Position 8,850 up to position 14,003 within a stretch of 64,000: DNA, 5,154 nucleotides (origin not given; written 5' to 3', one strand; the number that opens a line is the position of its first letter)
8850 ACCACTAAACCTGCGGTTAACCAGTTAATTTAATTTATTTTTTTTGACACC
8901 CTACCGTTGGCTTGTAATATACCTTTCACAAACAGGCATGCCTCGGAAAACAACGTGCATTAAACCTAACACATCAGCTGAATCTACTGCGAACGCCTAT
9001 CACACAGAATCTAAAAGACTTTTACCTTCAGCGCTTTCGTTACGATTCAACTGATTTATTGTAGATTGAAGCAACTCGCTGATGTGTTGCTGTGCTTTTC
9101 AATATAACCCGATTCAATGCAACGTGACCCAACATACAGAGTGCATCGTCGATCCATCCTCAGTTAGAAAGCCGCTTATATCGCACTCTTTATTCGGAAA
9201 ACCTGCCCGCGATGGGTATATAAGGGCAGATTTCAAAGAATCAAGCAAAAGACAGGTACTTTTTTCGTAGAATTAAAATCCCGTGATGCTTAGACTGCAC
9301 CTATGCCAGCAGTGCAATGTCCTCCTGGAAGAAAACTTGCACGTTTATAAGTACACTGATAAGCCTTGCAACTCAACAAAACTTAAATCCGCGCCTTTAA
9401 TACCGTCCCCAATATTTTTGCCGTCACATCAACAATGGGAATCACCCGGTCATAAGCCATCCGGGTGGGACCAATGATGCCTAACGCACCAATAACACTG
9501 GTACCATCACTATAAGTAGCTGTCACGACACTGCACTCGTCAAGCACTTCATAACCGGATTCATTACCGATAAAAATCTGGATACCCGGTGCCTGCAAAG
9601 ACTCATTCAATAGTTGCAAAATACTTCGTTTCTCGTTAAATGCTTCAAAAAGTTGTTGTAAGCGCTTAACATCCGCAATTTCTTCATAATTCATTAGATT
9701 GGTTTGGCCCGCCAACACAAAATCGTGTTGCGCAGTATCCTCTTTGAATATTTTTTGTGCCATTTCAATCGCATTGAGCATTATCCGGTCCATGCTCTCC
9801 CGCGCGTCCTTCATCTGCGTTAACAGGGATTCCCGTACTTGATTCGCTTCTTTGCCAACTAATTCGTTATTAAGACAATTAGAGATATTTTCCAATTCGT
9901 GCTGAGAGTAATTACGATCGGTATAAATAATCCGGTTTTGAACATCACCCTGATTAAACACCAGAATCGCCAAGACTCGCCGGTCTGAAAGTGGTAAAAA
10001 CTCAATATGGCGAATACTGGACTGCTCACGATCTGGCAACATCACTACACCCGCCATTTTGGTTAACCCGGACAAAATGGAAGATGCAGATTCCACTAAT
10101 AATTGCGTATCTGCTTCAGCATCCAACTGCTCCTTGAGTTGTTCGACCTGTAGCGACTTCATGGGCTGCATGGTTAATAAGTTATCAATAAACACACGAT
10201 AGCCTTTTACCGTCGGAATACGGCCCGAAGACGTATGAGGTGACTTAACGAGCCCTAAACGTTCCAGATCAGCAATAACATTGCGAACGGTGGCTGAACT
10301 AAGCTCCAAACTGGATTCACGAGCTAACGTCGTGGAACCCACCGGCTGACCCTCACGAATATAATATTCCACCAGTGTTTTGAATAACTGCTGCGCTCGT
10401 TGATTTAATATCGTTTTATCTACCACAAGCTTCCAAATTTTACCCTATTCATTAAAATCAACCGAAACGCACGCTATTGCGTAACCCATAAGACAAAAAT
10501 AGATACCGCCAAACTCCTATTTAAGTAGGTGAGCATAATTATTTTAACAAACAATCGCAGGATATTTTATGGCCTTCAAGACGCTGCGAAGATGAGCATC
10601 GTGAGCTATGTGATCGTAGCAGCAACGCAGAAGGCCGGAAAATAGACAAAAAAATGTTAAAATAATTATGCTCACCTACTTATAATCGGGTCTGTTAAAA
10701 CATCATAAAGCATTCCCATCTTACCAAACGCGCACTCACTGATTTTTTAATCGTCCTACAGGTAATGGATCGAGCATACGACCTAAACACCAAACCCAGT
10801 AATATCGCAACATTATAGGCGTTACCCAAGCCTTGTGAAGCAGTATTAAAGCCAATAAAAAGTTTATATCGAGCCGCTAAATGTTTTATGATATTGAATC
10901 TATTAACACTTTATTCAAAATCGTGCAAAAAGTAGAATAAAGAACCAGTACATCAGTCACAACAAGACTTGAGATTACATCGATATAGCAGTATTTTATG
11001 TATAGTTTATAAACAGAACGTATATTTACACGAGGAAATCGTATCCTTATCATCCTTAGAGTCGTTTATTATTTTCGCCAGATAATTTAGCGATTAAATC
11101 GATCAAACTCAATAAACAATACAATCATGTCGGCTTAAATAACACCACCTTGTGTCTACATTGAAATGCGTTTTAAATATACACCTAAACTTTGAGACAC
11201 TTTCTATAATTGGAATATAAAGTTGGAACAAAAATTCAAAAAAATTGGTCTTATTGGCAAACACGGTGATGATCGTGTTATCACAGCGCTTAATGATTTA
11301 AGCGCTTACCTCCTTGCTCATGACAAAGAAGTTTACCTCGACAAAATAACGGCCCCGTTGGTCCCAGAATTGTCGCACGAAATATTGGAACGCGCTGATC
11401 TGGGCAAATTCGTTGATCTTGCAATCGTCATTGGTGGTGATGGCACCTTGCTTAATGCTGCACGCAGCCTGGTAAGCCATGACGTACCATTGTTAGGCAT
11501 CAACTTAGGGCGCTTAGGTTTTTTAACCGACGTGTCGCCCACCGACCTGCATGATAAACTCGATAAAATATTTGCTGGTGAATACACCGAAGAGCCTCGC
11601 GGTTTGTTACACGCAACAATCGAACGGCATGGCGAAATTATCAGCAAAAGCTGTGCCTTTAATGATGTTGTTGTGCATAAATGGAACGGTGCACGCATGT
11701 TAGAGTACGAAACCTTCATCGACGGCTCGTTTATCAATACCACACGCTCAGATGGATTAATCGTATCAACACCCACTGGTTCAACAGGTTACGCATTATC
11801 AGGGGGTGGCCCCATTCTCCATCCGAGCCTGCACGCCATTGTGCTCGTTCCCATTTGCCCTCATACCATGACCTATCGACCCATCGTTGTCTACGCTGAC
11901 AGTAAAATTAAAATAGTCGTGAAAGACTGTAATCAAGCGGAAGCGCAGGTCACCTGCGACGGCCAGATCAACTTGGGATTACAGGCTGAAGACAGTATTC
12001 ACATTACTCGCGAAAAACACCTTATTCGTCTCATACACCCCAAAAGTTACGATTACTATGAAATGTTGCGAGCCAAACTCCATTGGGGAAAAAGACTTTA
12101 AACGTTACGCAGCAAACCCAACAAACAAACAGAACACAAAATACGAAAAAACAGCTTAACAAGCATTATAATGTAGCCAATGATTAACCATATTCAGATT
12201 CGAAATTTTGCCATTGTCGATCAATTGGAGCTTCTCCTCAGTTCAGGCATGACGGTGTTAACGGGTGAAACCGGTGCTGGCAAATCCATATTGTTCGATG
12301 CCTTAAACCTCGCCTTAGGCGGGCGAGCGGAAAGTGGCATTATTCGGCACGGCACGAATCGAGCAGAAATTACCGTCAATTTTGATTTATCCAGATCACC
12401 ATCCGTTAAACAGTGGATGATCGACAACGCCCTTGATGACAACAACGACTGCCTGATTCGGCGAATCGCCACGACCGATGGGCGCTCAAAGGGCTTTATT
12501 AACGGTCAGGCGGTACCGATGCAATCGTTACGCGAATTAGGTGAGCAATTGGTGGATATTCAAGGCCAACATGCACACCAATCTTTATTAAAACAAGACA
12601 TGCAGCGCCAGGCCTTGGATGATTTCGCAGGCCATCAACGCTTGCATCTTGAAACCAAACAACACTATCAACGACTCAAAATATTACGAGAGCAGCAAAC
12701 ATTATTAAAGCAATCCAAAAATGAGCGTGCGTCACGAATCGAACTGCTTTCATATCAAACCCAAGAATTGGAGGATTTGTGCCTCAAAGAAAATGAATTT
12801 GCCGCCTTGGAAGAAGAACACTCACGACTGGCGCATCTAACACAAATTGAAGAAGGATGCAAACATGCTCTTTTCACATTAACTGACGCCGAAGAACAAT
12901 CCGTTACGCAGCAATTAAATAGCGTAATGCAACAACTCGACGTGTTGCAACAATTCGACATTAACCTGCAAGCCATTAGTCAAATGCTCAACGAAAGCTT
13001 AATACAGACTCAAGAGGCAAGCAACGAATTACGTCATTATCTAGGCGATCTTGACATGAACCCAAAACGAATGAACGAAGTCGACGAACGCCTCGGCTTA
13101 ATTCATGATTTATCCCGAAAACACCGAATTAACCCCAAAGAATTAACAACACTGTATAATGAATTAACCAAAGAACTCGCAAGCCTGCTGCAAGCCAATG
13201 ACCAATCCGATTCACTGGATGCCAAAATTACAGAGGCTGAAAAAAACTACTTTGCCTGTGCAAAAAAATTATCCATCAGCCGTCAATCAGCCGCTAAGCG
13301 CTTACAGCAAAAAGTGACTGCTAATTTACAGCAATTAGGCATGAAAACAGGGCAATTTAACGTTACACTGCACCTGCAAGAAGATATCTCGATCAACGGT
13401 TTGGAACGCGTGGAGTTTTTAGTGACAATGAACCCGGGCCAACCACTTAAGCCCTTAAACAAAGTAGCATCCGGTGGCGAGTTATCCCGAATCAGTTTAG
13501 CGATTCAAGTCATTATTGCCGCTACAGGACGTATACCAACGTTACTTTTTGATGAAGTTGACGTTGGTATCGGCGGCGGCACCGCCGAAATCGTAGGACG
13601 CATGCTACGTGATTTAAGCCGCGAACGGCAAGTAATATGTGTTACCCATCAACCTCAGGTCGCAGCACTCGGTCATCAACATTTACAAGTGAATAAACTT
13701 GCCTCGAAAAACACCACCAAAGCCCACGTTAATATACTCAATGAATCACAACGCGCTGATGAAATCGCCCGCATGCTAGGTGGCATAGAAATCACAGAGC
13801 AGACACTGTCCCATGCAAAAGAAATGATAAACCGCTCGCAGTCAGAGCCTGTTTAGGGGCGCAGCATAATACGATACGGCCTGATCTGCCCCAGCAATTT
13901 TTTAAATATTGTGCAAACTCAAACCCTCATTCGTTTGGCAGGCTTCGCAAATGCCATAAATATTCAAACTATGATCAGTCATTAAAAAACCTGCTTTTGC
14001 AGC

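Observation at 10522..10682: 28-bp perfect inverted repeat enclosing a 105-bp segment with two ATGA-coupled mini-ORFs in the hrcA-nadK divergent region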

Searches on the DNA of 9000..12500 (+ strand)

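Call 7: search_rna_families(source=window, start=9000, end=12500, threshold=evalue, max_evalue=1)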
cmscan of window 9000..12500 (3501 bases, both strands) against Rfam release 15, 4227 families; matches with E-value up to 1: 1.
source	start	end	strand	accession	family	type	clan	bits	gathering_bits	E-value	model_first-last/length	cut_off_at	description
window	11432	11489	+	RF00157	SNORD39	Gene; snRNA; snoRNA; CD-box;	CL00057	19.4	35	0.91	1-80/80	no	Small nucleolar RNA SNORD55/SNORD39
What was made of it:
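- On Any Rfam RNA family: No relevant match in 9000-12500 at E<=1 (call 7).
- Tried and rejected: Nothing relevant (call 7).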

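Call 9: search_dna_similar(query=window:10522-10682:+, collection=plasmids, mode=distant, max_evalue=0.01, max_rows=30)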
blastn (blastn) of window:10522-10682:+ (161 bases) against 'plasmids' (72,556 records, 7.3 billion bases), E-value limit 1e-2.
No match.

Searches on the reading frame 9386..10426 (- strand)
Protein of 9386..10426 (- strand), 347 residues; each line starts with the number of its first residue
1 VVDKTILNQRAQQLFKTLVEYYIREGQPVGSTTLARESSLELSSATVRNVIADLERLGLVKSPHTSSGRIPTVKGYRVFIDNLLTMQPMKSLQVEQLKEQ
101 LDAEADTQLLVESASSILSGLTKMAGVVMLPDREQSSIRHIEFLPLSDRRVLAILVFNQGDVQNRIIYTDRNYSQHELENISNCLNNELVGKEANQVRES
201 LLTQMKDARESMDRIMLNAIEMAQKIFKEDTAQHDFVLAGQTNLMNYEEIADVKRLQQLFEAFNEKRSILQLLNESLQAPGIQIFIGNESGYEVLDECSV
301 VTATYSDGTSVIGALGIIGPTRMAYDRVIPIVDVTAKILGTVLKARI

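Call 8: find_encoding_contigs(protein=window:9386-10426:-, flank=4000, max_places=10)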
Protein window:9386-10426:- (347 aa): no gene with exactly this product is on record in the collection.

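Call 14: find_homologous_proteins(query=window:9386-10426:-, max_evalue=1e-30)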
Query window:9386-10426:- (347 aa): 8000 proteins with E <= 1e-30 among 8000 candidates; the best 120 are listed.
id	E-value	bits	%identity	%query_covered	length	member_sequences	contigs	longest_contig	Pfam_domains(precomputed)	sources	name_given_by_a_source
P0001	2.2e-216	735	100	100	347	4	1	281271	PF01628.28,PF03444.22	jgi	-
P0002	4.7e-195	665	89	99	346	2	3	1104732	PF01628.28,PF03444.22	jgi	-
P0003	1.5e-169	581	76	99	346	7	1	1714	PF01628.28,PF03444.22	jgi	jgi:heat-inducible transcriptional repressor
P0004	2.5e-167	574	76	98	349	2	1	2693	PF01628.28,PF03444.22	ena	-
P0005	1.4e-166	571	76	98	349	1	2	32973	PF01628.28,PF03444.22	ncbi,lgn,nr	ncbi:MAG: heat-inducible transcriptional repressor HrcA [Gammaproteobacteria bacterium]|nr:heat-indu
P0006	2.3e-166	571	74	99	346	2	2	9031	PF01628.28,PF03444.22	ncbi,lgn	ncbi:MAG: heat-inducible transcriptional repressor HrcA [Gammaproteobacteria bacterium]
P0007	4.0e-166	570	74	98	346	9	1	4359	PF01628.28,PF03444.22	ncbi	-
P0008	7.0e-166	569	76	98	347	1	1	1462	PF01628.28,PF03444.22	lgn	-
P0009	1.0e-163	562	74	98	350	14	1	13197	PF01628.28,PF03444.22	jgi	-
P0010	9.8e-163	559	74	99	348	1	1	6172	PF01628.28,PF03444.22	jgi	-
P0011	4.2e-162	557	73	99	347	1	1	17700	PF01628.28,PF03444.22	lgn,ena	-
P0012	4.8e-162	557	74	98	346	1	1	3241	PF01628.28,PF03444.22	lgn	-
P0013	5.0e-162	557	74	99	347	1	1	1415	PF01628.28,PF03444.22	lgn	-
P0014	5.5e-162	556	76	95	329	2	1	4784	PF01628.28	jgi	jgi:heat-inducible transcriptional repressor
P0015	3.3e-161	554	73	99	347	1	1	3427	PF01628.28,PF03444.22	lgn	-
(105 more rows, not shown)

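Call 15: find_encoding_contigs(protein=P0001, flank=10000, max_places=6)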
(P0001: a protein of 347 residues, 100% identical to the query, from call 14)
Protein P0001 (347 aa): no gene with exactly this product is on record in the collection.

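Call 16: find_encoding_contigs(protein=P0002, flank=10000, max_places=6)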
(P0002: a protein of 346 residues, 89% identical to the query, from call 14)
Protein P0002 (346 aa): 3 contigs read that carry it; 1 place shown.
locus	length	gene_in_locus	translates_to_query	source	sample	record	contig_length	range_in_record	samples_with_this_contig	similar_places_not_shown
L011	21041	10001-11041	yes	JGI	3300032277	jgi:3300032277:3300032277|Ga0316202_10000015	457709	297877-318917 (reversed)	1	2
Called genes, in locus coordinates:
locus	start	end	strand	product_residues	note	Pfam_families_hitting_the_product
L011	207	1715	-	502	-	PF02113:Peptidase_S13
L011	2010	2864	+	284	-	PF01797:Y1_Tnp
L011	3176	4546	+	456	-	PF00209:SNF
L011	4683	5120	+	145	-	PF03364:Polyketide_cyc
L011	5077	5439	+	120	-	PF03658:Ub-RnfH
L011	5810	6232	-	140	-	PF04355:BamE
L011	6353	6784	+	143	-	PF01475:FUR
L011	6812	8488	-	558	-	PF02463:SMC_N, PF13175:AAA_15 (weak), PF13476:AAA_23, PF13555:AAA_29 (weak), PF13304:AAA_21 (faint)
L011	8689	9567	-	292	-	PF01513:NAD_kinase, PF20143:NAD_kinase_C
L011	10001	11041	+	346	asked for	PF03444:WHD_HrcA, PF01628:HrcA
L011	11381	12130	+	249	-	PF01025:GrpE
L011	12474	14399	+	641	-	PF00012:HSP70, PF06723:MreB_Mbl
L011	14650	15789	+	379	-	PF00226:DnaJ, PF01556:DnaJ_C, PF00684:DnaJ_CXXCXGXG, PF27439:DnaJ_C_2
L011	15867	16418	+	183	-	PF02635:DsrE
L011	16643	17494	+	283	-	PF01113:DapB_N, PF05173:DapB_C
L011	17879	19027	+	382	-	PF00988:CPSase_sm_chain, PF00117:GATase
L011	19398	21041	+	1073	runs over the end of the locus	PF25596:CPSase_L_D1, PF02786:CPSase_L_D2, PF02787:CPSase_L_D3, PF25596:CPSase_L_D1, PF02655:ATP-grasp_3 (weak), PF02222:ATP-grasp, PF02786:CPSase_L_D2, PF02142:MGS, +5 more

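Call 52: list_cluster_members(proteins=[P0001, P0002])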
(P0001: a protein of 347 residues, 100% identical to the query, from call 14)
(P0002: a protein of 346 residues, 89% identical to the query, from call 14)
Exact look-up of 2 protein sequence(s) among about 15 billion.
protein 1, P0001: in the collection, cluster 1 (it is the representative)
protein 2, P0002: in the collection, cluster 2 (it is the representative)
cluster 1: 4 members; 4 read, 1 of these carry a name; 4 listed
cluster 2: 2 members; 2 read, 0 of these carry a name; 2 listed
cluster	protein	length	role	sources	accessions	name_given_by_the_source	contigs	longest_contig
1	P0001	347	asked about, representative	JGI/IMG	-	-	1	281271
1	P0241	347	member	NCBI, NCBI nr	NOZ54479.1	MAG: heat-inducible transcription repressor HrcA [Gammaproteobacteria bacterium] | heat-inducible transcription repressor HrcA [Gammaproteobacteria bacterium]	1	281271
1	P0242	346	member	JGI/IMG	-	-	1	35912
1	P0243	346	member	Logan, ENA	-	-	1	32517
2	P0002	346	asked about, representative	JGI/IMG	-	-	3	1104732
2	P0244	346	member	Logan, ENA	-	-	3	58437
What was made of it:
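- The source is a MAG contig (call 52), and perfect palindromes can arise from assembly errors.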

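Call 53: find_encoding_contigs(protein=P0242, flank=4000, max_places=4)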
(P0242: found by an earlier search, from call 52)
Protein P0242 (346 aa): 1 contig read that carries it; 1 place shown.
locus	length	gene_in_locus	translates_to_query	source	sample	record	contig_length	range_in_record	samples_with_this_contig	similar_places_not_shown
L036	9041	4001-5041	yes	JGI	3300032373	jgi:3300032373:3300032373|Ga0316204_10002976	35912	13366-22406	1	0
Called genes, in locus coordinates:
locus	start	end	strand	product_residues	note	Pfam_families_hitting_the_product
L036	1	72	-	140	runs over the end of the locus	PF04355:BamE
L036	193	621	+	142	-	PF01475:FUR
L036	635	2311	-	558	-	PF02463:SMC_N, PF13476:AAA_23, PF13555:AAA_29 (faint), PF13304:AAA_21 (faint)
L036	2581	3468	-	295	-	PF01513:NAD_kinase, PF20143:NAD_kinase_C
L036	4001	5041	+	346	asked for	PF03444:WHD_HrcA, PF01628:HrcA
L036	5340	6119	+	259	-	PF01025:GrpE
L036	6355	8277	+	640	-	PF00012:HSP70, PF06723:MreB_Mbl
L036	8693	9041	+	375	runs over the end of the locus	PF00226:DnaJ, PF01556:DnaJ_C, PF00684:DnaJ_CXXCXGXG, PF27439:DnaJ_C_2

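Call 54: find_encoding_contigs(protein=P0243, flank=4000, max_places=4)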
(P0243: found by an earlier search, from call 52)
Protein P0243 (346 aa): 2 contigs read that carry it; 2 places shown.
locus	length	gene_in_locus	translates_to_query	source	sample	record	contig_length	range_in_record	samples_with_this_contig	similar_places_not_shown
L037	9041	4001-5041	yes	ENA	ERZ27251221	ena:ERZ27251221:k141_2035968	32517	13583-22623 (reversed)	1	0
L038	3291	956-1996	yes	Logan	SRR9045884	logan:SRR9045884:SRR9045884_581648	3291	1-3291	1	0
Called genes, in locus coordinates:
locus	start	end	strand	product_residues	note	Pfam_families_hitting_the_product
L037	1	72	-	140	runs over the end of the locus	PF04355:BamE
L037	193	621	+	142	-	PF01475:FUR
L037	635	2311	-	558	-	PF02463:SMC_N, PF13476:AAA_23, PF13555:AAA_29 (faint), PF13304:AAA_21 (faint)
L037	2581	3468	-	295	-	PF01513:NAD_kinase, PF20143:NAD_kinase_C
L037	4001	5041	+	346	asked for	PF03444:WHD_HrcA, PF01628:HrcA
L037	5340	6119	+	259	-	PF01025:GrpE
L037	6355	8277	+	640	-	PF00012:HSP70, PF06723:MreB_Mbl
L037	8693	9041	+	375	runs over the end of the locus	PF00226:DnaJ, PF01556:DnaJ_C, PF00684:DnaJ_CXXCXGXG, PF27439:DnaJ_C_2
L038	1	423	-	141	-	?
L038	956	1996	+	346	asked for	PF03444:WHD_HrcA, PF01628:HrcA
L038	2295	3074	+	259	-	PF01025:GrpE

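Call 72: search_protein_families(library=pfam, proteins=[window:9386-10426:-])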
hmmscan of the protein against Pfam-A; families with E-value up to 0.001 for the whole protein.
window:9386-10426:- (347 aa): 2 families
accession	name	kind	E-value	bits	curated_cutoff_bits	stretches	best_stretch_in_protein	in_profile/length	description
PF01628.27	HrcA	-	1.2e-67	228.5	22.2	1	110-329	3-215/215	HrcA protein C terminal domain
PF03444.21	HrcA_DNA-bdg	-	1.8e-07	31.2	21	1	9-78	4-72/79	Winged helix-turn-helix transcription repressor, HrcA DNA-binding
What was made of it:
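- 9383..10426 (-): hrcA; its start lies 95 nt from the element. Pfam HrcA 1.2e-67 (call 72); 100% identical to NCBI NOZ54479.1, a Gammaproteobacteria MAG (calls 14, 52).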

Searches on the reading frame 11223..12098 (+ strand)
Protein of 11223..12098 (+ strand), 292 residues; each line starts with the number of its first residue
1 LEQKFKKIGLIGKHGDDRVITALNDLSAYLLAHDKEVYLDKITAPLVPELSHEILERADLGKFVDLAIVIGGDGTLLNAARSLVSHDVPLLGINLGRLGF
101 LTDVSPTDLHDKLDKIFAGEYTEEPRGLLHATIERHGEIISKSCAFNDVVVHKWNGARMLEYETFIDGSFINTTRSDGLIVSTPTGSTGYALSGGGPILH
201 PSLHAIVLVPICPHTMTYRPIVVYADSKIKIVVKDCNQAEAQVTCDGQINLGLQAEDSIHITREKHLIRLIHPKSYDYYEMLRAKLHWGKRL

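Call 72: search_protein_families(library=pfam, proteins=[window:11223-12098:+])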
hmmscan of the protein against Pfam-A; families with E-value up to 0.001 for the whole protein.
window:11223-12098:+ (292 aa): 2 families
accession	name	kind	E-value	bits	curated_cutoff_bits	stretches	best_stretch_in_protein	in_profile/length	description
PF20143.4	NAD_kinase_C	-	1.3e-36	125.6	23.7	1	147-271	2-124/126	ATP-NAD kinase C-terminal domain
PF01513.26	NAD_kinase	-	6.5e-19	69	25.5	1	60-121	69-130/130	ATP-NAD kinase N-terminal domain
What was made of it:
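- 11223..12101 (+): nadK (NAD kinase); its start lies 540 nt from the element. Pfam NAD_kinase and NAD_kinase_C (call 72).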

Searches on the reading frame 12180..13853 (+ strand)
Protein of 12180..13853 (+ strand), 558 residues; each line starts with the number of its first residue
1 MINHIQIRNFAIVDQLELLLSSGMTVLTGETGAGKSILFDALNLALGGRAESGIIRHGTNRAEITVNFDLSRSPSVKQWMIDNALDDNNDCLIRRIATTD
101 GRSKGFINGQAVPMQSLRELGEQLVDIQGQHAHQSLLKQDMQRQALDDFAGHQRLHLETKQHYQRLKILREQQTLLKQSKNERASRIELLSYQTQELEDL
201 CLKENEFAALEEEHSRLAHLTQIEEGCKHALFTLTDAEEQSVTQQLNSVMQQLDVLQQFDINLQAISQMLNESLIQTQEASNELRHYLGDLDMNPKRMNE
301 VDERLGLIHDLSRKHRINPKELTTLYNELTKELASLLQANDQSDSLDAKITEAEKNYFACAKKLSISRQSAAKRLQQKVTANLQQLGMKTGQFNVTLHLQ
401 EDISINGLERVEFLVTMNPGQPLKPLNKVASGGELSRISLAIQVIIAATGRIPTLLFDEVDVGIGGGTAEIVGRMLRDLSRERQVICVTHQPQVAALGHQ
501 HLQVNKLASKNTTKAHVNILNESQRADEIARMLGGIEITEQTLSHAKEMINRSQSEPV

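Call 72: search_protein_families(library=pfam, proteins=[window:12180-13853:+])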
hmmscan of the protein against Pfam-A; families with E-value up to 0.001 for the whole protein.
window:12180-13853:+ (558 aa): 4 families
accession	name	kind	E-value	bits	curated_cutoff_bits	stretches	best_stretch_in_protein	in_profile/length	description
PF02463.25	SMC_N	-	1.8e-21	77.1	40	1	1-507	1-214/220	RecF/RecN/SMC N terminal domain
PF13476.12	AAA_23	-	3.1e-16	61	27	1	5-220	2-186/201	AAA domain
PF13304.12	AAA_21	-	5.4e-08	33.7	27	0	442-494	250-302/304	AAA domain, putative AbiEii toxin, Type IV TA system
PF13555.12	AAA_29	-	8.4e-06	25.9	27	1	4-48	3-48/61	P-loop containing region of AAA domain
